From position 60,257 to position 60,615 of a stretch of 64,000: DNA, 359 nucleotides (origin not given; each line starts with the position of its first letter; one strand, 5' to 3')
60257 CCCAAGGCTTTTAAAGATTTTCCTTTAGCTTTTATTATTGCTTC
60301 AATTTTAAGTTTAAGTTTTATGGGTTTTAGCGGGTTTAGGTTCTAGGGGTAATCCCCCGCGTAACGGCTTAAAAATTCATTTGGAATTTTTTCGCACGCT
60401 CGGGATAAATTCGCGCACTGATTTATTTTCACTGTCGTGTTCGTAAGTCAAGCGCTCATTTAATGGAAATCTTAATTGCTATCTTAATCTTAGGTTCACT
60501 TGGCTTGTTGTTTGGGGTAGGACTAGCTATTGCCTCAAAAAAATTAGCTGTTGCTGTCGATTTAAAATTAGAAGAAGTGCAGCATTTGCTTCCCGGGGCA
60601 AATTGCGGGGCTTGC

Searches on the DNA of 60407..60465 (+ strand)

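Call 101: build_rna_model(alignment_id=A6, structure=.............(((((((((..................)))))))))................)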
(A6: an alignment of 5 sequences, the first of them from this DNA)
Model R2 built from alignment A6 (5 sequences, 65 columns); structure: as given.
model positions 60; base pairs 8; branch points 0; effective number of sequences 3.87; information 0.931 bits per position. Calibrated on 0.2 Mb of random sequence (short: E-values are rough).
structure used (alignment columns):
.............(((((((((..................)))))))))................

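Call 102: search_with_rna_model(model_id=R2, sources=[window, L001, L028, L039, L071, L077, L078, L079, L080, L081, L082, L083, L084, L085, L093, L098, L100, L101, L102, L105, L106, L108, L120, L121, L123, L129], max_evalue=1, show_alignments=0)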
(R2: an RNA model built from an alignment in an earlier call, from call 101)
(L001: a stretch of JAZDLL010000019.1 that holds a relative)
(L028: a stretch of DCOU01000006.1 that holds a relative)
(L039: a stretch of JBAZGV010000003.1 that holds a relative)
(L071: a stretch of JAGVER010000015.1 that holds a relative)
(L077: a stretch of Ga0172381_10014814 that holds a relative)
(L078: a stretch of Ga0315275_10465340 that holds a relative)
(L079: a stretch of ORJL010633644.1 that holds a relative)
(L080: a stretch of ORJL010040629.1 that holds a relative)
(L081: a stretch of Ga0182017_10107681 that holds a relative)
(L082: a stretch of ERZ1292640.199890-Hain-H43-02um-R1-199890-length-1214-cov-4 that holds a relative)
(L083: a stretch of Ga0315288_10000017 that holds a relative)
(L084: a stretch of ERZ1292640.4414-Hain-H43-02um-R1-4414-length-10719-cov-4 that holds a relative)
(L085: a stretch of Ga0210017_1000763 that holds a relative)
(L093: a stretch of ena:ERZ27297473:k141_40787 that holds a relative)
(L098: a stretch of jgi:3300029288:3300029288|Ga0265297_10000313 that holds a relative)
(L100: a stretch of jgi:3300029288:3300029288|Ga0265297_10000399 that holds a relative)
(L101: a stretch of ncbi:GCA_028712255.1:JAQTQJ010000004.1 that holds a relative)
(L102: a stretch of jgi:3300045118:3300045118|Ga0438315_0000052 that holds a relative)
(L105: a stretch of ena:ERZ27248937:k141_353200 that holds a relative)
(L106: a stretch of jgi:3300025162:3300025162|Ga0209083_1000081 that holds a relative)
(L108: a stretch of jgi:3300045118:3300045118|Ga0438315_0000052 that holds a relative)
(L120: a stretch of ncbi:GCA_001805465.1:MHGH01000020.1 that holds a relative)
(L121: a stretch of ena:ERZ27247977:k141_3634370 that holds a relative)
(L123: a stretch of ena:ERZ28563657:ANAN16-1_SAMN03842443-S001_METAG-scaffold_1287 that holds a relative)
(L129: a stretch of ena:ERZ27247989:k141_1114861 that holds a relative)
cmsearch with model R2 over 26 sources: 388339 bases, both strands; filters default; matches with E-value up to 1: 14.
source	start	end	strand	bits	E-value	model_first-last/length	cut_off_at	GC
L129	9971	10030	+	80.1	7.2e-16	1-60/60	no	0.42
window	60407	60466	+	76.4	5.2e-15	1-60/60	no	0.4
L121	9957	10017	+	71.2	8.9e-14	1-60/60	no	0.41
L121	14130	14191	+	68.8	3.3e-13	1-60/60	no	0.39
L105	10281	10359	+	63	7.6e-12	1-60/60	no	0.44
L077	793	854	-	43.1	3.6e-07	1-60/60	no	0.42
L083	989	1046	-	39.8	2.2e-06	1-60/60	no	0.43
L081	22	72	+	35.8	1.8e-05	10-60/60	no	0.39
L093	3248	3316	-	30.3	0.00038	1-60/60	no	0.32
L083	1105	1164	+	29.7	0.00052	1-60/60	no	0.35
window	16341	16419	+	25.7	0.0044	1-60/60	no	0.37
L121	14015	14073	-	25.3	0.0056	1-60/60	no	0.42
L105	10244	10294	-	16.3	0.74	1-60/60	no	0.24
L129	9966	10025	-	16.2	0.76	1-60/60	no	0.42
